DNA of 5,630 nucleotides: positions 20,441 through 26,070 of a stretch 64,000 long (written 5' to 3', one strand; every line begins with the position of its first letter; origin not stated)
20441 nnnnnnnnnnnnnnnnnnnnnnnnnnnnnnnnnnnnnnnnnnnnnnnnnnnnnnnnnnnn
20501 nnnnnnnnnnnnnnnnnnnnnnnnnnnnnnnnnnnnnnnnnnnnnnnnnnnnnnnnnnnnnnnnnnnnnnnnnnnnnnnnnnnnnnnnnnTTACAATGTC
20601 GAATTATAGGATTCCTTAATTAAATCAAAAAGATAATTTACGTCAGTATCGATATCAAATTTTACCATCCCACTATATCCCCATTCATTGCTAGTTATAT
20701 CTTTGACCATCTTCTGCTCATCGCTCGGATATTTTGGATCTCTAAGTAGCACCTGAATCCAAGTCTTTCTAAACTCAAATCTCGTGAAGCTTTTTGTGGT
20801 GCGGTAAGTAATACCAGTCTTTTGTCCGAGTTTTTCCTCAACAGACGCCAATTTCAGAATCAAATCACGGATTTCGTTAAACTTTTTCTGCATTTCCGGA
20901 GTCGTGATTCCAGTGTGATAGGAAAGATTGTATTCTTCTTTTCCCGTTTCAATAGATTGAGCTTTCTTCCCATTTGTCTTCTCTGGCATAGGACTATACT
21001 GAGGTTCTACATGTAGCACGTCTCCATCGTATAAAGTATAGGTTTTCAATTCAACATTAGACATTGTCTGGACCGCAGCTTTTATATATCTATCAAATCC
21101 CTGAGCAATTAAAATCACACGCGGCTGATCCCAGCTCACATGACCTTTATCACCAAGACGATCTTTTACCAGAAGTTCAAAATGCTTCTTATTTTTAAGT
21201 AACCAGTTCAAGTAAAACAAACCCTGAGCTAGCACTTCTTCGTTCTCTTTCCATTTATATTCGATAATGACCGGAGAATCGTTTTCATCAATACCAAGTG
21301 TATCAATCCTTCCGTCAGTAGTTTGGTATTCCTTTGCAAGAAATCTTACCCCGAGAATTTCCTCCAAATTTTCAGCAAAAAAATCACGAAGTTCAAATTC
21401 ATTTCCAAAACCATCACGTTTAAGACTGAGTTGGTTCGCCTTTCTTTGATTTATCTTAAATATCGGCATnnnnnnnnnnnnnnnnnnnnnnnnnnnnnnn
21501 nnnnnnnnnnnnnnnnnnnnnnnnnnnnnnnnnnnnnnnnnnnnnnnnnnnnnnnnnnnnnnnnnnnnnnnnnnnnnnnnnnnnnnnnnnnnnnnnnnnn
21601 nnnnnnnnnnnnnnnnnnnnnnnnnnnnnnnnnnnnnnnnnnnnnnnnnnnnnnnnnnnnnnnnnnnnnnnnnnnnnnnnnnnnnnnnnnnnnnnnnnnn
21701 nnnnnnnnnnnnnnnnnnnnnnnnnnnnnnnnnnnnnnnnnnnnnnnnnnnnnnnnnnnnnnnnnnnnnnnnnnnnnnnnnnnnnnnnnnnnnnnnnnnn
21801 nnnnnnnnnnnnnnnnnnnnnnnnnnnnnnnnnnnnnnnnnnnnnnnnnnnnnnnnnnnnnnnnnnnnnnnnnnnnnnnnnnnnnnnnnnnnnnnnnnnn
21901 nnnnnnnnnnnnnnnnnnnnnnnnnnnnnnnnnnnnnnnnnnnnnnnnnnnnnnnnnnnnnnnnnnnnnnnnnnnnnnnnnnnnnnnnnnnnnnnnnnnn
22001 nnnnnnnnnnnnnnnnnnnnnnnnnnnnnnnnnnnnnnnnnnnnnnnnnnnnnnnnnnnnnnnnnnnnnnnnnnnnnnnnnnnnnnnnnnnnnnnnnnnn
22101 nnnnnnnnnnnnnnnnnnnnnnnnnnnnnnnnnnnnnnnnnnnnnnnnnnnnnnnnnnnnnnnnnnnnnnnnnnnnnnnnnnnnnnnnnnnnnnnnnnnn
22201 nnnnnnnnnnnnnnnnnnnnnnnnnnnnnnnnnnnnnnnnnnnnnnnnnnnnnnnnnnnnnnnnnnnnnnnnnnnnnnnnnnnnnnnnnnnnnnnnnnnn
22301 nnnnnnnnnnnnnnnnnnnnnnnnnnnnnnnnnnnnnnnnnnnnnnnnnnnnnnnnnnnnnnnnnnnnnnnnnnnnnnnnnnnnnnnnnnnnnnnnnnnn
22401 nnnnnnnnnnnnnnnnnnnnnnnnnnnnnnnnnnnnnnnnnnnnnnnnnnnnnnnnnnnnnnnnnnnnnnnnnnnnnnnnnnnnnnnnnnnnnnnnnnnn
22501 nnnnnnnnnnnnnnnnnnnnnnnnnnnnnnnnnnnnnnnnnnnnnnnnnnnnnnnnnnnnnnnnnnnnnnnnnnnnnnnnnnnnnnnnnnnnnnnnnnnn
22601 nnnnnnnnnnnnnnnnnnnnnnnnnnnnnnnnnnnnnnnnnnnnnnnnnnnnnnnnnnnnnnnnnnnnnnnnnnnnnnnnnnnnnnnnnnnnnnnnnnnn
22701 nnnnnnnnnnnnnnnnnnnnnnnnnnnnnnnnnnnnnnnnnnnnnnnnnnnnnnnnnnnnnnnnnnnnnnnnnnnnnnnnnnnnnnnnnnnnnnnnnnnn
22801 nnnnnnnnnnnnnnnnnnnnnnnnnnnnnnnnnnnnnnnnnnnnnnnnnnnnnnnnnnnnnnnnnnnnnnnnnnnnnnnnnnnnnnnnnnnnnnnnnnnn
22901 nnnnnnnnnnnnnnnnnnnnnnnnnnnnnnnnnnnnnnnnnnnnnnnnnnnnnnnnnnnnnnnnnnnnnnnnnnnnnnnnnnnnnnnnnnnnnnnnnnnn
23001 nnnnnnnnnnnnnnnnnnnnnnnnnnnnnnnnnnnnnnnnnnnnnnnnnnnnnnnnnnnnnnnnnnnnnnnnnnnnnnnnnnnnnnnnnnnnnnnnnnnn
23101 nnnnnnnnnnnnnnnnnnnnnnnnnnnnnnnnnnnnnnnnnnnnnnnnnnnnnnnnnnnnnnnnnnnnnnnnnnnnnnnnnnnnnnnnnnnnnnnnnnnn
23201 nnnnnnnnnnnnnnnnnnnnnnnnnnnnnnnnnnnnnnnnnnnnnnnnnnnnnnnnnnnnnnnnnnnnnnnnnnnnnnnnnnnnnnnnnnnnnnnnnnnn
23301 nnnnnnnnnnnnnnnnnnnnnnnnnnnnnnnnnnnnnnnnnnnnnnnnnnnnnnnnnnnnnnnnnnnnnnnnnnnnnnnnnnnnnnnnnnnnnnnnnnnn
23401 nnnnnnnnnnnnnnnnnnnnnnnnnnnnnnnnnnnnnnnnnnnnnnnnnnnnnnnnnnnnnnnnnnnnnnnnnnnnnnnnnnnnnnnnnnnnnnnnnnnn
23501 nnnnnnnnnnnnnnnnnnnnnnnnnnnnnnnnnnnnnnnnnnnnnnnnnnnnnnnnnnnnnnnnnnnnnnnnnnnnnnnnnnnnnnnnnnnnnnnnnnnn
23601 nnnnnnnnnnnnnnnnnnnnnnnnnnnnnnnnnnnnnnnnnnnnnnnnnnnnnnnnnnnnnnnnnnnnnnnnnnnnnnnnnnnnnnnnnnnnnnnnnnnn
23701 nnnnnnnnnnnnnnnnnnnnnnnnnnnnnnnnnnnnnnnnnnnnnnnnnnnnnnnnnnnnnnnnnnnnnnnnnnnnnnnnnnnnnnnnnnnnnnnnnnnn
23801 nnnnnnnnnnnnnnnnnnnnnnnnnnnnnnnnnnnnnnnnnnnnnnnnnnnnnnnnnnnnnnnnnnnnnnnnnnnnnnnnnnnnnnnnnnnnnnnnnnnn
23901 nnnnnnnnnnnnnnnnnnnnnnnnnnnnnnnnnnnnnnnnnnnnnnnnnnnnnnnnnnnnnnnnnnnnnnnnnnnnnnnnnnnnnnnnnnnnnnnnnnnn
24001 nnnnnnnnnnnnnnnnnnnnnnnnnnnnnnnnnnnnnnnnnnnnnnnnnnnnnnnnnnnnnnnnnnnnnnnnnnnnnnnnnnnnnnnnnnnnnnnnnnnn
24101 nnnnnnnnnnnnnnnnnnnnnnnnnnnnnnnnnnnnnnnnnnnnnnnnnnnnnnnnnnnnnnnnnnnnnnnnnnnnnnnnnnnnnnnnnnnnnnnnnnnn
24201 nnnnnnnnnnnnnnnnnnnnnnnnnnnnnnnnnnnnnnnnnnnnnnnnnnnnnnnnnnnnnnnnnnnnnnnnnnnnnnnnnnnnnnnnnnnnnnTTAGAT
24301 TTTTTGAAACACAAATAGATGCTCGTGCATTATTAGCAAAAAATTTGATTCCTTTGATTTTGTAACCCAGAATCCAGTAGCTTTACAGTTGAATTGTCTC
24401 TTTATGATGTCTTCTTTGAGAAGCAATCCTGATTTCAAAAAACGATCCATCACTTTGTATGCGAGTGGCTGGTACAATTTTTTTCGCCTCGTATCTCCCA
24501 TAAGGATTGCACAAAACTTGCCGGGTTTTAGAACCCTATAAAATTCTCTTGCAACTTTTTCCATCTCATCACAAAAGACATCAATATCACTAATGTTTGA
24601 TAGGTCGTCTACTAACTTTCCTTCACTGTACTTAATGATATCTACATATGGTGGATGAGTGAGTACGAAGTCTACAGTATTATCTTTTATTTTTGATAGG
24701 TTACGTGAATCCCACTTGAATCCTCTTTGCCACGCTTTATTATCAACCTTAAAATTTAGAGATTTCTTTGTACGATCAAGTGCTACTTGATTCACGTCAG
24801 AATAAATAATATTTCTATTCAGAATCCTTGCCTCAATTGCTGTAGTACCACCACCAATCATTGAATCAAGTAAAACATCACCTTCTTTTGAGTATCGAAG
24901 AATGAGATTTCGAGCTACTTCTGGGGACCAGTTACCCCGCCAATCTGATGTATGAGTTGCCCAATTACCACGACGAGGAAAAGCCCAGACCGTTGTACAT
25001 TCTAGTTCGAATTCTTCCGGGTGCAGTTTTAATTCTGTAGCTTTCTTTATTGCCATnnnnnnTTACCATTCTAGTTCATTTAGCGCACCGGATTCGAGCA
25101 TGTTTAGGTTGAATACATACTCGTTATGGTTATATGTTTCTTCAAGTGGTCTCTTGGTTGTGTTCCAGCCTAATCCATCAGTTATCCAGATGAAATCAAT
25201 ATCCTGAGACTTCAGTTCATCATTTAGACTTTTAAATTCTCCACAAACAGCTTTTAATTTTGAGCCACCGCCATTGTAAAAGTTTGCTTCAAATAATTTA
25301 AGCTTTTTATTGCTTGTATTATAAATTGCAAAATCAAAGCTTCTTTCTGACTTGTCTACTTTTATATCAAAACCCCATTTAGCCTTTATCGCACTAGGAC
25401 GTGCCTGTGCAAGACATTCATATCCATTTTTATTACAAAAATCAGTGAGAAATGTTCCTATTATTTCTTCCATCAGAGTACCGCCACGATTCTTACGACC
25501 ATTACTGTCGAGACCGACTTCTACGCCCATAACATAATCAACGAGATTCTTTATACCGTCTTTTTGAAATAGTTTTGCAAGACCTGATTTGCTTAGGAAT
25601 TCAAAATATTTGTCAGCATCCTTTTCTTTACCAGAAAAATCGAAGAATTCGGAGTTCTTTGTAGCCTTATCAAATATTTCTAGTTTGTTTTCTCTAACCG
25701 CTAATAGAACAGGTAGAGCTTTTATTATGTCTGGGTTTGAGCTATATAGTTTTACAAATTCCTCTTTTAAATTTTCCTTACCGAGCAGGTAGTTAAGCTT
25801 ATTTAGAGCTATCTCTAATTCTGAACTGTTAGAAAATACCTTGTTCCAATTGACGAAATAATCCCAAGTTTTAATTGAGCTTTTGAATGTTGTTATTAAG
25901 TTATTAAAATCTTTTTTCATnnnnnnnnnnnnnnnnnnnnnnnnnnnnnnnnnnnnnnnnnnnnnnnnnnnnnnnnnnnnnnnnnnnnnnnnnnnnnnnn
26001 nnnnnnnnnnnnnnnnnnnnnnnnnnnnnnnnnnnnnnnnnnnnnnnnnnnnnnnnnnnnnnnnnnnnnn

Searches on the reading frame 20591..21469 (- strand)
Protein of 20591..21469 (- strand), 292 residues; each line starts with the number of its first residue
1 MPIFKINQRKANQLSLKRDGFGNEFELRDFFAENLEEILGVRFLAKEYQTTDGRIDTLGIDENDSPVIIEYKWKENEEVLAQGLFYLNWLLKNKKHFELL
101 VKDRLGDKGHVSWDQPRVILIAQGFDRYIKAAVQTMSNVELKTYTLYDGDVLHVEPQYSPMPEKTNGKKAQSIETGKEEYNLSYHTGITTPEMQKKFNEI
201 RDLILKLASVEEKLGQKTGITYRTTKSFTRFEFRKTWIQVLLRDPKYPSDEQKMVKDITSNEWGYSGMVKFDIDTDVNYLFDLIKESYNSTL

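Call 45: search_protein_families(library=pfam, proteins=[window:20591-21469:-], max_evalue=0.01)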
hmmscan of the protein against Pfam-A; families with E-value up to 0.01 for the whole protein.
window:20591-21469:- (292 aa): 2 families
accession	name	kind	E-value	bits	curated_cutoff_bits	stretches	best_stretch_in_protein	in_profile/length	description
PF18899.5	DUF5655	-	1e-06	29.2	24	1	196-290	15-108/109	Domain of unknown function (DUF5655)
PF01939.22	NucS_C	-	4.2e-06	27.2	24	1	25-88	3-68/124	Endonuclease NucS C-terminal domain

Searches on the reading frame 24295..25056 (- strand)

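Call 45: search_protein_families(library=pfam, proteins=[window:24295-25056:-], max_evalue=0.01)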
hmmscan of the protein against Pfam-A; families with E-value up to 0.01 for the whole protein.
window:24295-25056:- (253 aa): 3 families
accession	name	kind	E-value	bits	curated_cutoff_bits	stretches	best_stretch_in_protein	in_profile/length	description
PF01555.25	N6_N4_Mtase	-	2.1e-20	74.1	26.7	2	13-94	133-217/221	DNA methylase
PF01170.24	UPF0020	-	3e-06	27.5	22.3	1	56-137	26-131/197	RMKL-like, methyltransferase domain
PF08241.18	Methyltransf_11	-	0.00061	20.8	21.2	0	161-183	72-94/95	Methyltransferase domain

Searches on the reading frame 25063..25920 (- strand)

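Call 45: search_protein_families(library=pfam, proteins=[window:25063-25920:-], max_evalue=0.01)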
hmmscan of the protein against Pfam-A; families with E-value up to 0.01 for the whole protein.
window:25063-25920:- (285 aa): 1 family
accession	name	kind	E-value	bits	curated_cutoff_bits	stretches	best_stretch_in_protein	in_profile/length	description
PF04556.18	DpnII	-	6.3e-94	314.8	23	1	4-281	1-277/278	DpnII restriction endonuclease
